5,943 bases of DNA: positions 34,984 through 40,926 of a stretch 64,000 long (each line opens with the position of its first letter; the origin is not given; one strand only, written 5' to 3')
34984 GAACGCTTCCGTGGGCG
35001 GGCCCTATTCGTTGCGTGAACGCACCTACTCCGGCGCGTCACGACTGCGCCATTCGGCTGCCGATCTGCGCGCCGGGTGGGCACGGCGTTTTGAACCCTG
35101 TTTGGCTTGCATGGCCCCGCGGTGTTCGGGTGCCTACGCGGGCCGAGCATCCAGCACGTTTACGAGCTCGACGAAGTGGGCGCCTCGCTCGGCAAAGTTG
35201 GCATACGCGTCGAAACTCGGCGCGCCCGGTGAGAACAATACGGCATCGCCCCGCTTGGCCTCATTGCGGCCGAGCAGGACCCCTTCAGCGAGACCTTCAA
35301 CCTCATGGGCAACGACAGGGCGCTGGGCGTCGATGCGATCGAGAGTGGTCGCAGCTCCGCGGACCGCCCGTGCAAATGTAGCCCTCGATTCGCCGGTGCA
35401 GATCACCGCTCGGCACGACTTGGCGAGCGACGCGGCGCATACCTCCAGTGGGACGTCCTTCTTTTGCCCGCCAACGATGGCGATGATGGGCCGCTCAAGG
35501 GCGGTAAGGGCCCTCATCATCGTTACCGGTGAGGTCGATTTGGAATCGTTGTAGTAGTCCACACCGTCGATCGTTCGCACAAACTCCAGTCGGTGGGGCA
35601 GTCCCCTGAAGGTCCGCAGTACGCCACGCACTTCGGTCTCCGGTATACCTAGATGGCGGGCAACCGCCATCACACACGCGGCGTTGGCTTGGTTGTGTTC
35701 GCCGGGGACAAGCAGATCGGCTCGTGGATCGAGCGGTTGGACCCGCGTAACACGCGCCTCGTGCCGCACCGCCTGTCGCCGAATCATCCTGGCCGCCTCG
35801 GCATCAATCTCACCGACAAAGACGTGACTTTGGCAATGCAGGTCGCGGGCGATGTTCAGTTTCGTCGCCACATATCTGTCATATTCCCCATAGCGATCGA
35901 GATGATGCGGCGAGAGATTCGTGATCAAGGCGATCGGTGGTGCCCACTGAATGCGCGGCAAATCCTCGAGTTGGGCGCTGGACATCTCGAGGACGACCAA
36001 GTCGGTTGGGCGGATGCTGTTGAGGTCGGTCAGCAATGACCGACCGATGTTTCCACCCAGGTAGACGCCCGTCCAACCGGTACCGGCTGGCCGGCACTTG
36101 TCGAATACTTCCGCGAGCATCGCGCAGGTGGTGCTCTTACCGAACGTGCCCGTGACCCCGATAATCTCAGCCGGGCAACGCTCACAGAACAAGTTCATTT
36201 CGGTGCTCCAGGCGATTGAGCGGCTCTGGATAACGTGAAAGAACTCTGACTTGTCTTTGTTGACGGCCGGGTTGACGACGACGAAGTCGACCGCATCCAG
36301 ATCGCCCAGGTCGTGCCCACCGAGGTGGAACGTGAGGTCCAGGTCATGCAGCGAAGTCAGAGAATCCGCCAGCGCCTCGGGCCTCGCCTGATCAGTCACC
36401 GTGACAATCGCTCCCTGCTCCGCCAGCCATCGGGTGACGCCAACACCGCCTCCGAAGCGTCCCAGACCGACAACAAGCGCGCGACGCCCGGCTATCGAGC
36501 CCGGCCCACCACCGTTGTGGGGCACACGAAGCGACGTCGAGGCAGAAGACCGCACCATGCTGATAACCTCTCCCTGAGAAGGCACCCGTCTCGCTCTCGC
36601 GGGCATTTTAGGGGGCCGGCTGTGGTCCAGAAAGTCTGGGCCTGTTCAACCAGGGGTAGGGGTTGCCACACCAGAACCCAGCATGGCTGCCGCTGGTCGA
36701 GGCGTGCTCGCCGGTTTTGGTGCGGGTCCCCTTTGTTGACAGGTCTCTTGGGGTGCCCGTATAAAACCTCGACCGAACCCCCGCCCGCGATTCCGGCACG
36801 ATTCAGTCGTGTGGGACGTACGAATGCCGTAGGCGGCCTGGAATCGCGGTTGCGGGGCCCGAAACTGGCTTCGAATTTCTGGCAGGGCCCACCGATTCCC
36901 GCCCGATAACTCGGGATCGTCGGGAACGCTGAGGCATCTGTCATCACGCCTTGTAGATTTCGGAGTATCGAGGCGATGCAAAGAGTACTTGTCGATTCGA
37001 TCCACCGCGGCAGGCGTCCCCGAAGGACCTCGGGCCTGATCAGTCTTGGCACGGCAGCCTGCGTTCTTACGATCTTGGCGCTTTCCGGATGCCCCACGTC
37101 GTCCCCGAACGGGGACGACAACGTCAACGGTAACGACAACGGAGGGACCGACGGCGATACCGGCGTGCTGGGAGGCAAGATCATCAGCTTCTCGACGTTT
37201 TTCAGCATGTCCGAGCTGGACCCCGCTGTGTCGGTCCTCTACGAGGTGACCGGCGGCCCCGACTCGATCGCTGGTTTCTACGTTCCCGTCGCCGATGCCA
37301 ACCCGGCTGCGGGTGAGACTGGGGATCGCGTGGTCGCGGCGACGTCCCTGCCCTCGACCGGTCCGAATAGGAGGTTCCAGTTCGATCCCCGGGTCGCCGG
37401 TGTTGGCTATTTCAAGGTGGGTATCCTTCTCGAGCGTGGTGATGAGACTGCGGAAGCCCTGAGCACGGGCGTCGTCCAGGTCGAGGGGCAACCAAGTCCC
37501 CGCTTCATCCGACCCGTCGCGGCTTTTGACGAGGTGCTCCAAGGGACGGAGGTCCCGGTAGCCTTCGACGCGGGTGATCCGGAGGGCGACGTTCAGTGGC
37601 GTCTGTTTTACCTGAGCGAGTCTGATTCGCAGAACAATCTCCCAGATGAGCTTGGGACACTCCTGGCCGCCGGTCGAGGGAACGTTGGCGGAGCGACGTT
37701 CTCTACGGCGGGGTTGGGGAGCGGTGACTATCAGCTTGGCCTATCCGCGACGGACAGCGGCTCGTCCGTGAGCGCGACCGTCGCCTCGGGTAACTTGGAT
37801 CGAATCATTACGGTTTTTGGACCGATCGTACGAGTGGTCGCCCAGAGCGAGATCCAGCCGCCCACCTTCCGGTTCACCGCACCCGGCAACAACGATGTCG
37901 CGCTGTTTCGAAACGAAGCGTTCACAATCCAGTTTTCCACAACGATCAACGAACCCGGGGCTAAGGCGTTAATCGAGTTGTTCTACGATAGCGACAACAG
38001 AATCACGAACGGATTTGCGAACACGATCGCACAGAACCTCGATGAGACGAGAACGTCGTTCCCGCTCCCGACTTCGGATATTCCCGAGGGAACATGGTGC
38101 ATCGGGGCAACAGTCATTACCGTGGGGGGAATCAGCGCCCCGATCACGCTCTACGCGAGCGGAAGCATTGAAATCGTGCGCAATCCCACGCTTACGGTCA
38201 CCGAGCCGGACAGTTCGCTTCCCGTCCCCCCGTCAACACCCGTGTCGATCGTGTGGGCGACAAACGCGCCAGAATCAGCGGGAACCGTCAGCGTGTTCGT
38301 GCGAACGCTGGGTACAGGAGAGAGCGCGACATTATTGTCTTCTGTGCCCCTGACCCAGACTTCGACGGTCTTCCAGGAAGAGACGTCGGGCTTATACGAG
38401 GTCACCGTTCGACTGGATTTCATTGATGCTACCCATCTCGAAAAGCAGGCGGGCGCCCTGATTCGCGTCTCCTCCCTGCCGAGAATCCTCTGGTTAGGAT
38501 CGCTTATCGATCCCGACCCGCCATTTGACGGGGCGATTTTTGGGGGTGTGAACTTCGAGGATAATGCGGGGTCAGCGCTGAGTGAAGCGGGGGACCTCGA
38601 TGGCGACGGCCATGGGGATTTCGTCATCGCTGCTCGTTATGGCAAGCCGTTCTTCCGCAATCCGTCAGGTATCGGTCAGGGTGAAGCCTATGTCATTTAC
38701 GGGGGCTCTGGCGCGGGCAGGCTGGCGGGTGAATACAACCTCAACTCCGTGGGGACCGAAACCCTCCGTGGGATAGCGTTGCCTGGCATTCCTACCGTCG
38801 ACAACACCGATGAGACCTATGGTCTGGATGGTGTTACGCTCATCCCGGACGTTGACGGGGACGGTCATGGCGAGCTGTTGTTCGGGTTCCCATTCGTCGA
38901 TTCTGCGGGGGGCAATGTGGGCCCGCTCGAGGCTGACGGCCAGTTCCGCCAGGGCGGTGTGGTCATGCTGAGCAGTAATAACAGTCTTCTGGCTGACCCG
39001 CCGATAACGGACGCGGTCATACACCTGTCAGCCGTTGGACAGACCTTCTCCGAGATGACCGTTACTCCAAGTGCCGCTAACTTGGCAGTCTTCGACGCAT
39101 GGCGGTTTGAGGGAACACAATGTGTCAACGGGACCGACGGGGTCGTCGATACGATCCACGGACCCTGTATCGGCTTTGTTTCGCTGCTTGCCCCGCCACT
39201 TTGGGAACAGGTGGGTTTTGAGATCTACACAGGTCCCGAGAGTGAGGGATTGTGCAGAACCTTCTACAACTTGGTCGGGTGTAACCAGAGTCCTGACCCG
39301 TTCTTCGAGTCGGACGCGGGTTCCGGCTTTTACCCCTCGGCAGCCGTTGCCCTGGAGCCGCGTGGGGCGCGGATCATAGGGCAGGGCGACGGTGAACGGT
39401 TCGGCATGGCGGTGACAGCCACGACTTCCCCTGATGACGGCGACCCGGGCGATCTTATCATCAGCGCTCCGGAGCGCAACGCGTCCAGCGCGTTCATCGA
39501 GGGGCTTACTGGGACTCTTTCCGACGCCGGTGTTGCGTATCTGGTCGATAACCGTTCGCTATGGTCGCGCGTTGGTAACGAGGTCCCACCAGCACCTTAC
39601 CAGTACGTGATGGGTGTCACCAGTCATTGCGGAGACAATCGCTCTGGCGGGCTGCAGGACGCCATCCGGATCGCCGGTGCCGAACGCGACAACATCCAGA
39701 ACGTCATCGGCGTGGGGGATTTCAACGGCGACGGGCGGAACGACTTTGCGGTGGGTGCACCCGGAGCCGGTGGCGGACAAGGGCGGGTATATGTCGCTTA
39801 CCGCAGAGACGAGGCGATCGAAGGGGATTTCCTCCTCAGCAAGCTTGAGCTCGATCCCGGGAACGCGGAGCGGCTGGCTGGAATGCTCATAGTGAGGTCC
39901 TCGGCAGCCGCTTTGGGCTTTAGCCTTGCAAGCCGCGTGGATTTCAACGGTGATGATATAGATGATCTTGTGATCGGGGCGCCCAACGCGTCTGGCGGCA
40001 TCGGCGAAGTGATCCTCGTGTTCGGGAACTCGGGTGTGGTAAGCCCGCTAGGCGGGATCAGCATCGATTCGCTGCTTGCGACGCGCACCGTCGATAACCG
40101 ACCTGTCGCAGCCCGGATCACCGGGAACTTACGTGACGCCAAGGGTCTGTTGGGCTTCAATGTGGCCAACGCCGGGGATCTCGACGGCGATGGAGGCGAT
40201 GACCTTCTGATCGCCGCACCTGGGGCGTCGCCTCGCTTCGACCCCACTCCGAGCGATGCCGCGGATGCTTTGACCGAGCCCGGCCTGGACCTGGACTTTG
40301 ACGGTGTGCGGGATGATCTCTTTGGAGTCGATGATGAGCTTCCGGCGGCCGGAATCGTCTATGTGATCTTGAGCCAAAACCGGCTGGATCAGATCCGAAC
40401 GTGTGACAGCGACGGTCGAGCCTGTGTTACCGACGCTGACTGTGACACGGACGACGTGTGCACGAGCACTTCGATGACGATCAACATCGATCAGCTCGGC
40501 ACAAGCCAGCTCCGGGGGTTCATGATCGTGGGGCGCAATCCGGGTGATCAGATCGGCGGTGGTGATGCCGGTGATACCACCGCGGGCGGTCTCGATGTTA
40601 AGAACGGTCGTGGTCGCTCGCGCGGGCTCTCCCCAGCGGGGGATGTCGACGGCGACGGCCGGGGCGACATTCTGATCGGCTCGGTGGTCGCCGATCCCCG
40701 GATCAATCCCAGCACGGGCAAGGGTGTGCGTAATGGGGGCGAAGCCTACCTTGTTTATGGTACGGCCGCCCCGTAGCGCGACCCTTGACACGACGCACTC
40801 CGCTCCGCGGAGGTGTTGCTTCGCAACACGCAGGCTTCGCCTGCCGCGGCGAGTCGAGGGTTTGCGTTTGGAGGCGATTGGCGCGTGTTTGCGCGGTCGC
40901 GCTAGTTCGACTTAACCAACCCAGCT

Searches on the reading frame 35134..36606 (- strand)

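Call 11: search_protein_families(library=pfam, proteins=[window:35134-36606:-], max_evalue=0.001)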
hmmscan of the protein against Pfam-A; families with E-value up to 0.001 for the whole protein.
window:35134-36606:- (490 aa): 3 families
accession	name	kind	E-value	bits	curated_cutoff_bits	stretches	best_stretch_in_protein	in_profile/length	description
PF08245.18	Mur_ligase_M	-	2.5e-19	70.5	24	1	151-288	1-144/200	Mur ligase middle domain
PF02875.26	Mur_ligase_C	-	4.4e-10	40.9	28.4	1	338-460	1-125/127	Mur ligase, glutamate ligase domain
PF21799.2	MurD-like_N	-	1e-07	32.6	27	1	42-127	2-81/88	Mur ligase MurD-like, N-terminal domain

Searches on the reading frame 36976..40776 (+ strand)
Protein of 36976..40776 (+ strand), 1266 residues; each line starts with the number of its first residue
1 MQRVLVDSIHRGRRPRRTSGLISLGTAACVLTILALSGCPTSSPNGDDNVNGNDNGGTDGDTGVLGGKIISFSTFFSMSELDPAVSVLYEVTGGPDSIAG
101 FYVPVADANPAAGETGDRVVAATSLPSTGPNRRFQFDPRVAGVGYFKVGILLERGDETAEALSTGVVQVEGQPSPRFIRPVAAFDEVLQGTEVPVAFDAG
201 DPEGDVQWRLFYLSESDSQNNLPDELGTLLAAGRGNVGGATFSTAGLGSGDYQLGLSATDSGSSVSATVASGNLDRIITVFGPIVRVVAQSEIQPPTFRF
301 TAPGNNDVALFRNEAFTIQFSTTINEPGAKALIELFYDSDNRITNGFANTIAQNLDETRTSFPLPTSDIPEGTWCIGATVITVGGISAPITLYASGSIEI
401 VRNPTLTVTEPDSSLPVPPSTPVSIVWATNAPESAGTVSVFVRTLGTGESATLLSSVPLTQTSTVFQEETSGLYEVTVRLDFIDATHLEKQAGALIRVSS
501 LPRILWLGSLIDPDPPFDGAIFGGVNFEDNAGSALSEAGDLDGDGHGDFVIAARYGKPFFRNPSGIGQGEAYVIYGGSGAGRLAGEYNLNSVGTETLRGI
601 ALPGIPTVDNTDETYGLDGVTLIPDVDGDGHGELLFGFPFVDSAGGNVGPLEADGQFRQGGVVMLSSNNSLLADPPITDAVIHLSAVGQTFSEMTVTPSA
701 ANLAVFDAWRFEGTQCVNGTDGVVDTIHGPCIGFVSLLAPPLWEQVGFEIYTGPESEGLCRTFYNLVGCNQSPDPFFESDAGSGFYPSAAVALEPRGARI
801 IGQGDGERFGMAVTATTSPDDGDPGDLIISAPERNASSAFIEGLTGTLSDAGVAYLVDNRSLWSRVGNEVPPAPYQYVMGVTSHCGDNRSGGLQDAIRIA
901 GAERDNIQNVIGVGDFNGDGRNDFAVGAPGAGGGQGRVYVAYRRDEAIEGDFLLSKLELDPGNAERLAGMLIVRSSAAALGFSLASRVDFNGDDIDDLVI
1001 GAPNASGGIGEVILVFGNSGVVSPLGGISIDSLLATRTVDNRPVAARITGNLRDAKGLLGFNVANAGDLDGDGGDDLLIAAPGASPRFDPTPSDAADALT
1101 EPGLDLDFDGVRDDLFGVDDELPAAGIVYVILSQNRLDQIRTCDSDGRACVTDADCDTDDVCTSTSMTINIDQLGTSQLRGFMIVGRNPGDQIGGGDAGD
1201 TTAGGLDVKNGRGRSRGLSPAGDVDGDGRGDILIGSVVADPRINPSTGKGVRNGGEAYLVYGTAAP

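Call 11: search_protein_families(library=pfam, proteins=[window:36976-40776:+], max_evalue=0.001)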
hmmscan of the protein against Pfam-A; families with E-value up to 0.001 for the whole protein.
window:36976-40776:+ (1266 aa): 1 family
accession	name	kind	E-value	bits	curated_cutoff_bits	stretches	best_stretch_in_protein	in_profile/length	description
PF01839.29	FG-GAP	-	6.1e-24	83.9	22.1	2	911-940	5-36/37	FG-GAP repeat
